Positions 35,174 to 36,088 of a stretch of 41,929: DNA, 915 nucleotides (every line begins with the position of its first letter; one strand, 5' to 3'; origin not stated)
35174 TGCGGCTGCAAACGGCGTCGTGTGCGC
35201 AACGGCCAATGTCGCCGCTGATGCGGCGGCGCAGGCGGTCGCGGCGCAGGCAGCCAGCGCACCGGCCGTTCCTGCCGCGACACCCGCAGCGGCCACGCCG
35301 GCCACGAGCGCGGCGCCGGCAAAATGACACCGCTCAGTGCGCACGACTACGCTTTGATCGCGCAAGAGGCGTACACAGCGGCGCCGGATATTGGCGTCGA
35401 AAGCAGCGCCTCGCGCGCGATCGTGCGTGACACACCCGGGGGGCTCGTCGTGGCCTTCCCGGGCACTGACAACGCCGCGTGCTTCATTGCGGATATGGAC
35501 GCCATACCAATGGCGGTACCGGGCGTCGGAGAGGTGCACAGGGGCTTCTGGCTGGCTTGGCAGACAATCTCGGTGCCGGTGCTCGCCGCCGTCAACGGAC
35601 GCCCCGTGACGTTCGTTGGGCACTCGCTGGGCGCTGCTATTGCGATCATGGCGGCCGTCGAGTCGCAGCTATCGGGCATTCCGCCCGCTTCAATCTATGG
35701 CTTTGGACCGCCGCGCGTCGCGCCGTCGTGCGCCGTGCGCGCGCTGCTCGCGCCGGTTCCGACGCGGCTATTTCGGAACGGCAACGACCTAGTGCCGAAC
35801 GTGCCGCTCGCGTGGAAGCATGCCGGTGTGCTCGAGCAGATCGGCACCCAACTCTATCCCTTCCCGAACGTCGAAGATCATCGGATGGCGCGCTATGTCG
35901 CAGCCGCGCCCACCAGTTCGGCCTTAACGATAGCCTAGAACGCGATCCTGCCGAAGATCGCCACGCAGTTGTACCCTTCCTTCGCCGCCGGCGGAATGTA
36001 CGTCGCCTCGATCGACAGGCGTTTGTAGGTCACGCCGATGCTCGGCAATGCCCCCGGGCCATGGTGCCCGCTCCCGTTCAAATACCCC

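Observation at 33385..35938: Atypical lysis cassette ending in a lipoprotein translationally coupled to a class-3 lipase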

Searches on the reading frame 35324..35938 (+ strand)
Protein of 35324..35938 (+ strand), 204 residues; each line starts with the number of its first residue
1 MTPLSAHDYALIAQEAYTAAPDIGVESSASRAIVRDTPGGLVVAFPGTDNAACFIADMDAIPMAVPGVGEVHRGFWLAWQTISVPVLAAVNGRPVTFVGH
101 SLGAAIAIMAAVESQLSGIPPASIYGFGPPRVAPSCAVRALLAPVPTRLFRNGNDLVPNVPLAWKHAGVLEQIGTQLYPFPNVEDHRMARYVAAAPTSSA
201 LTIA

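Call 3: search_protein_families(library=pfam, max_evalue=0.1, proteins=[window:35324-35938:+])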
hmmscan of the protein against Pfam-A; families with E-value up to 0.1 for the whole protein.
window:35324-35938:+ (204 aa): 4 families
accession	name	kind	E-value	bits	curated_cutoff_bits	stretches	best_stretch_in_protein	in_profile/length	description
PF01764.32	Lipase_3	-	1.2e-13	51.6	22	1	42-162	1-137/140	Lipase (class 3)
PF12697.13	Abhydrolase_6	-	0.00066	20.8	26.3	1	80-164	52-140/217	Alpha/beta hydrolase family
PF00975.26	Thioesterase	-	0.0016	19.1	26.4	1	92-128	66-101/226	Thioesterase domain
PF00561.26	Abhydrolase_1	-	0.076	13.1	25.8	0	87-112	63-88/245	alpha/beta hydrolase fold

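Call 5: search_protein_families(library=phrogs, max_evalue=0.01, proteins=[window:35324-35938:+])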
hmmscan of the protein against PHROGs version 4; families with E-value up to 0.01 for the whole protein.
window:35324-35938:+ (204 aa): 1 family
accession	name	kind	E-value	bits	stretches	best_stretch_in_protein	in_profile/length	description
phrog_21992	-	other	1.2e-59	202.6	1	6-195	8-205/213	esterase/lipase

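Call 7: search_dna_similar(query=window:35324-35935:+, collection=phages, mode=protein, max_rows=60, max_evalue=0.001)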
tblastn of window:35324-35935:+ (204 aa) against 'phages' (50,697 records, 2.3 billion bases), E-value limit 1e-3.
Records with a match: 11; places in all: 12; records where one place covers at least 80% of the query: 10.
Best place of each record, by identity: <60% 11.
By first word of the organism name: Ralstonia 4; Burkholderia 2; Cylindrospermopsis 2; Shewanella 1; Hujiaoplasma 1; Bacteriophage 1.
By host as written in the record: Ralstonia pseudosolanacearum I-31 (MT043) 3; Burkholderia gladioli 2; - 2; Shewanella baltica 1; Tenericutes bacterium zrk29 1; Ralstonia pseudosolanacearum I-31 (MT035) 1; Cylindrospermopsis raciborskii KLL07 1.
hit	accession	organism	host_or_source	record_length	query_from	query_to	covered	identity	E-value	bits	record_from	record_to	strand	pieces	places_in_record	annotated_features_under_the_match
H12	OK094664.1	Shewanella phage vB_Sb_QDWS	Shewanella baltica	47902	1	194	95%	59.8%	7e-65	221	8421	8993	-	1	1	lipase | hypothetical protein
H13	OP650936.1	Hujiaoplasma phage zrk29-1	Tenericutes bacterium zrk29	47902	1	194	95%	59.8%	7e-65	221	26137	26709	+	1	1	record has no annotation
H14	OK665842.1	Burkholderia phage BgManors32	Burkholderia gladioli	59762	2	192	94%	58.1%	3e-59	205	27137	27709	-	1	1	glycerol dehydrogenase | hypothetical protein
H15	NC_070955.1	Burkholderia phage BgManors32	Burkholderia gladioli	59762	2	192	94%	58.1%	3e-59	205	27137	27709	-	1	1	esterase/lipase | hypothetical protein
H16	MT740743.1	Ralstonia phage Hyacinthe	Ralstonia pseudosolanacearum I-31 ...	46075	4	194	94%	45.4%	1e-38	146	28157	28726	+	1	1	hypothetical protein (x2)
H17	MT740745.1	Ralstonia phage Raharianne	Ralstonia pseudosolanacearum I-31 ...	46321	4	194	94%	45.4%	1e-38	146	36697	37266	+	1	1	hypothetical protein (x2)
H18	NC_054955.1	Ralstonia phage Raharianne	Ralstonia pseudosolanacearum I-31 ...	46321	4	194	94%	45.4%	1e-38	146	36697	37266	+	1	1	esterase/lipase | hypothetical protein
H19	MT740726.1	Ralstonia phage Albius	Ralstonia pseudosolanacearum I-31 ...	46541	4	194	94%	45.4%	1e-38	146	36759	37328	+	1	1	hypothetical protein (x2)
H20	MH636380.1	Cylindrospermopsis raciborskii virus RM-2018a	Reeuwijkse Plassen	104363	6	192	92%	26.6%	3e-6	52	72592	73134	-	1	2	putative class 3 lipase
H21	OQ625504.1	Cylindrospermopsis phage Cr-LKS4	Cylindrospermopsis raciborskii KLL07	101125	6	192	92%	26.1%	1e-5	51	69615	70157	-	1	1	class 3 lipase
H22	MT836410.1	Bacteriophage sp.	human fecal samples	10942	41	164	61%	34.6%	3e-8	58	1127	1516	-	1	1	record has no annotation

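Call 12: get_annotated_region(hit=H18, flank=7000)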
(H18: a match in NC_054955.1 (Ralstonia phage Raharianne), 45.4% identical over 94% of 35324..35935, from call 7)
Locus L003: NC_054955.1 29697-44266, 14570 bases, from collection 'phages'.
description: Ralstonia phage Raharianne, complete genome.
organism: Ralstonia phage Raharianne (NCBI taxid 2759715)
taxonomy: Viruses; Duplodnaviria; Heunggongvirae; Uroviricota; Caudoviricetes; Rahariannevirus; Rahariannevirus raharianne
host: Ralstonia pseudosolanacearum I-31 (MT043); source: tomato plant greenhouse; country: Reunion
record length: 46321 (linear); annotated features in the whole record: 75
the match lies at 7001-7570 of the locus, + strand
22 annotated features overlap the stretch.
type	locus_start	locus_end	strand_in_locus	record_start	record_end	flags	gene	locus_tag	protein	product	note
CDS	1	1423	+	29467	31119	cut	-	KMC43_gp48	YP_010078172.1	hypothetical protein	-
CDS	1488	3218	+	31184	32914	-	-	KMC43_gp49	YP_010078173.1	hypothetical protein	-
CDS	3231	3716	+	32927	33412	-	-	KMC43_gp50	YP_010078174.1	hypothetical protein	-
CDS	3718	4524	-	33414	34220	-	-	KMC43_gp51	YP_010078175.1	GDSL-type esterase/lipase family protein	-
CDS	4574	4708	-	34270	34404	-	-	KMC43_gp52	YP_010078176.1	hypothetical protein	-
CDS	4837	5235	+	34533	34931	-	-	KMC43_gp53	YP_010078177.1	hypothetical protein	-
CDS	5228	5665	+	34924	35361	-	rrrD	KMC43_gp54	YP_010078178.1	endolysin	rrrD; Lysozyme RrrD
CDS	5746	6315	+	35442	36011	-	-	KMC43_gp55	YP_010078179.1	HNH endonuclease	-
CDS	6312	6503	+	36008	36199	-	-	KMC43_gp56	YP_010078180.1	hypothetical protein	-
CDS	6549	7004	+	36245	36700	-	-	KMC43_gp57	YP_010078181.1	hypothetical protein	-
CDS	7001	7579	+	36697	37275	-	-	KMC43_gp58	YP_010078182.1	esterase/lipase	-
CDS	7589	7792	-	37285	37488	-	-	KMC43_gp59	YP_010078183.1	hypothetical protein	-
CDS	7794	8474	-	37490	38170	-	-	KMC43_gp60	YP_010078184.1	hypothetical protein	-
CDS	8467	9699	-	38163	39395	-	-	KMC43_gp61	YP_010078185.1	transposase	-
CDS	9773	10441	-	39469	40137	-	-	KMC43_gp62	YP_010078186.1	hypothetical protein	-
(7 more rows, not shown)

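Call 13: get_annotated_region(hit=H21, flank=4000)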
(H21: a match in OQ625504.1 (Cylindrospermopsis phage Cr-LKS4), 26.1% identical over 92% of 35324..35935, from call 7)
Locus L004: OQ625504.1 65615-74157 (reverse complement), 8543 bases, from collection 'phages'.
description: Cylindrospermopsis phage Cr-LKS4, complete genome.
organism: Cylindrospermopsis phage Cr-LKS4 (NCBI taxid 3046275)
taxonomy: Viruses; Duplodnaviria; Heunggongvirae; Uroviricota; Caudoviricetes
host: Cylindrospermopsis raciborskii KLL07; source: surface water, Station A, Lake Kinneret; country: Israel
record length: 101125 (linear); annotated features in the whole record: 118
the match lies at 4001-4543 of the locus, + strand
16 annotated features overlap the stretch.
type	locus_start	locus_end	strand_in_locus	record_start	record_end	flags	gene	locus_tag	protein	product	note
CDS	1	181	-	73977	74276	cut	-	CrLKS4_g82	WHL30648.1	hypothetical protein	-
CDS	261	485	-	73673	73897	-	-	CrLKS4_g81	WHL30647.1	hypothetical protein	-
CDS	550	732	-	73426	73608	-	-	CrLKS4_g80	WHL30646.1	hypothetical protein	-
CDS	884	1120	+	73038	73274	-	-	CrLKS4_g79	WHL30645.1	hypothetical protein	-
CDS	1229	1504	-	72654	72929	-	-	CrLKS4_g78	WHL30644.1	hypothetical protein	-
CDS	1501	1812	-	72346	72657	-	-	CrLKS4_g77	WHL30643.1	tape measure protein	-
CDS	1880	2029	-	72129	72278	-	-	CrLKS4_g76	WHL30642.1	hypothetical protein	-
CDS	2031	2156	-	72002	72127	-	-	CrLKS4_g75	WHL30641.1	hypothetical protein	-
CDS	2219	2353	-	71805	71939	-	-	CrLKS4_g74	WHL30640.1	hypothetical protein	-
CDS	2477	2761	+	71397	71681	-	-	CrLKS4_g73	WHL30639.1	hypothetical protein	-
CDS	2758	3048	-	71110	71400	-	-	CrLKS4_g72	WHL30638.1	hypothetical protein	-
CDS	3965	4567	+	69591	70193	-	-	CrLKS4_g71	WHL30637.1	class 3 lipase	-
CDS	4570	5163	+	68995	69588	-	-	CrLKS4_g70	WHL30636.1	dCTP deaminase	-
CDS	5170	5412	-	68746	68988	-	-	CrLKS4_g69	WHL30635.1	hypothetical protein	-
CDS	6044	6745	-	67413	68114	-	-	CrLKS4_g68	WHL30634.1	hypothetical protein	-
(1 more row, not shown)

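Call 22: find_related_loci(query=A1, collection=viral_contigs, flank=8000)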
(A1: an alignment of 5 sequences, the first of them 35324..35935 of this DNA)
Query A1 (204 aa) in viral_contigs; peptide patterns used: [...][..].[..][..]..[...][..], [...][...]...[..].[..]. (x = any residue, [..] = any of these).
600 stretches matched a pattern (row limit reached: there are more); 441 encode a relative of the query (tblastn E <= 1e-3); the best 80 are kept; 80 distinct loci.
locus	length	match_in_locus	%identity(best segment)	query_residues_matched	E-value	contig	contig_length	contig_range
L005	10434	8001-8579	62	2-194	8e-77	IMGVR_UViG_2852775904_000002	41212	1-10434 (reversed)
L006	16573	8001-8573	62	1-194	1e-75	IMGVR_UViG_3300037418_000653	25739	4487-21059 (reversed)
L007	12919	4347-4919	62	1-194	6e-75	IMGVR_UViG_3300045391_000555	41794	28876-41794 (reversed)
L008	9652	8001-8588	57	1-199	3e-74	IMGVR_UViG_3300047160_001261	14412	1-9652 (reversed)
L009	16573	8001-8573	60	1-194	2e-74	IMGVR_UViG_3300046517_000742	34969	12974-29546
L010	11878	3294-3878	62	1-200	1e-73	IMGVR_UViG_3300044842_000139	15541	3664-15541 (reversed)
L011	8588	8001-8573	61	1-194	8e-73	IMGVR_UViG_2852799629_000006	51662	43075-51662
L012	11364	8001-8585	61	1-200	3e-72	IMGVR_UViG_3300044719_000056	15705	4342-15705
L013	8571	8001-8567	60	4-192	3e-72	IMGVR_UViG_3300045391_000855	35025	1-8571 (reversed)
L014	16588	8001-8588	59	4-198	6e-72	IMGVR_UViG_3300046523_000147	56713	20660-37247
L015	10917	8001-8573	62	4-194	1e-71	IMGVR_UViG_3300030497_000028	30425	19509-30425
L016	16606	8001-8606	62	1-200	9e-72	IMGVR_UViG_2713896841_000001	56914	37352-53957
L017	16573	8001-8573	62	4-194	1e-71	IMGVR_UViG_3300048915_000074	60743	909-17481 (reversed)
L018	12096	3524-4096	59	4-194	8e-71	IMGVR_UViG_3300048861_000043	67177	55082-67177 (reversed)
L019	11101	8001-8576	63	7-198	4e-71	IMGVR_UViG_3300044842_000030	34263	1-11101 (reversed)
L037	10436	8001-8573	60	1-194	6e-66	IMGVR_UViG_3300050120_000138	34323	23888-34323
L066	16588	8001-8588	40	2-193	5e-38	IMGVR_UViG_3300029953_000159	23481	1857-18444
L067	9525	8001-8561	37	1-174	2e-26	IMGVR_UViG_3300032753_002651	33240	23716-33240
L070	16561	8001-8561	36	9-192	2e-22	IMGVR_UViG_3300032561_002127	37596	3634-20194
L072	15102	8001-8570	29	4-201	3e-20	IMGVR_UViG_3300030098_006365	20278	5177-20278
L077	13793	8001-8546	31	4-193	3e-18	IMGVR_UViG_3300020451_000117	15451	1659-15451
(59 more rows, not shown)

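Call 31: find_related_loci(query=A1, collection=genome_contigs, flank=8000)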
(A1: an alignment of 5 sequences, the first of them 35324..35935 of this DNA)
Query A1 (204 aa) in genome_contigs; peptide patterns used: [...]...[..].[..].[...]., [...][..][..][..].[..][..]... (x = any residue, [..] = any of these).
600 stretches matched a pattern (row limit reached: there are more); 263 encode a relative of the query (tblastn E <= 1e-3); the best 80 are kept; 80 distinct loci.
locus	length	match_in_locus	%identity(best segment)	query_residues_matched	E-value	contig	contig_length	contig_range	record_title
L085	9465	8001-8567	70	1-194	1e-85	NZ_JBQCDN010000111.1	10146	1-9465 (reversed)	MAG: Trinickia sp. isolate bin1029 k127_3903559, whole genome shotgun sequence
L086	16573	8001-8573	62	4-194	1e-69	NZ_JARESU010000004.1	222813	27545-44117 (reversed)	Paraburkholderia sp. RL18-085-BIA-A 4, whole genome shotgun sequence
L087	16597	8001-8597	56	4-202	3e-63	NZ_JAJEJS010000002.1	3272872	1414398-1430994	Paraburkholderia sp. HD33-4 assembly_2, whole genome shotgun sequence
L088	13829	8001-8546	42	8-194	9e-28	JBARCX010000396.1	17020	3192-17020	MAG: Rhodanobacter sp. isolate MFD06536_ilm_asm_bin44 k127_338393, whole genome shotgun sequence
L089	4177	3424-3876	35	25-168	1e-17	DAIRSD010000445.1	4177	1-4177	MAG TPA_asm: Aureliella sp. isolate CTOTU1240 NODE_20676_length_4177_cov_3.870694, whole genome shotgun sequence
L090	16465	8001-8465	29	23-161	2e-16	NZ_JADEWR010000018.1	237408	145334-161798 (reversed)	Nodosilinea sp. LEGE 06152 Contig_18, whole genome shotgun sequence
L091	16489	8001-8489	31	23-161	2e-16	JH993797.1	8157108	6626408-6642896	Leptolyngbya sp. PCC 7375 genomic scaffold Lepto7375DRAFT_LPA.5, whole genome shotgun sequence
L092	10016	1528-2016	31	28-178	3e-16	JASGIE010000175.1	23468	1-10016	MAG: Paludibaculum sp. isolate 5N274 JMF-2111-06-0005.ont.bin.274_182, whole genome shotgun sequence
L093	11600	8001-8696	28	26-198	6e-16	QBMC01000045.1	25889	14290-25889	MAG: Leptolyngbya foveolarum isolate ULC129bin1 scaffold45_size25889, whole genome shotgun sequence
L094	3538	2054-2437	35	65-178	1e-15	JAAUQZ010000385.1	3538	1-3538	MAG: Leptolyngbyaceae cyanobacterium RM1_406_9 NODE_8269_length_3538_cov_5.869247, whole genome shotgun sequence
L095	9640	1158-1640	30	26-161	1e-15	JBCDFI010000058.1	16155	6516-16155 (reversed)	MAG: Cyanobacteria bacterium P01_H01_bin.105 k141_2364377_length_16155_cov_67.8188, whole genome shotgun sequence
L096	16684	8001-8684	28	1-194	3e-15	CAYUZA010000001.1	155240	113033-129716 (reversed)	MAG TPA_asm: uncultured Saprospiraceae bacterium isolate SRP319275_co3_76 genome assembly, contig: NODE_150_length_15524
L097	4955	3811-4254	31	25-168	3e-15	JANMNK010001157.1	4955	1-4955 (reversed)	MAG: Pirellulaceae bacterium isolate OTE_58_metabat_340 OTE_58_k141_4155310, whole genome shotgun sequence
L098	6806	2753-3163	35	41-170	1e-14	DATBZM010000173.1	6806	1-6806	MAG TPA_asm: Xanthobacteraceae bacterium isolate SMAG_U7619 k141_1171175, whole genome shotgun sequence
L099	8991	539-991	32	28-168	1e-14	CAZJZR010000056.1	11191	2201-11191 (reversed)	MAG TPA_asm: uncultured bacterium isolate binchicken_co209_84 genome assembly, contig: NODE_5330_length_11191_cov_8.0417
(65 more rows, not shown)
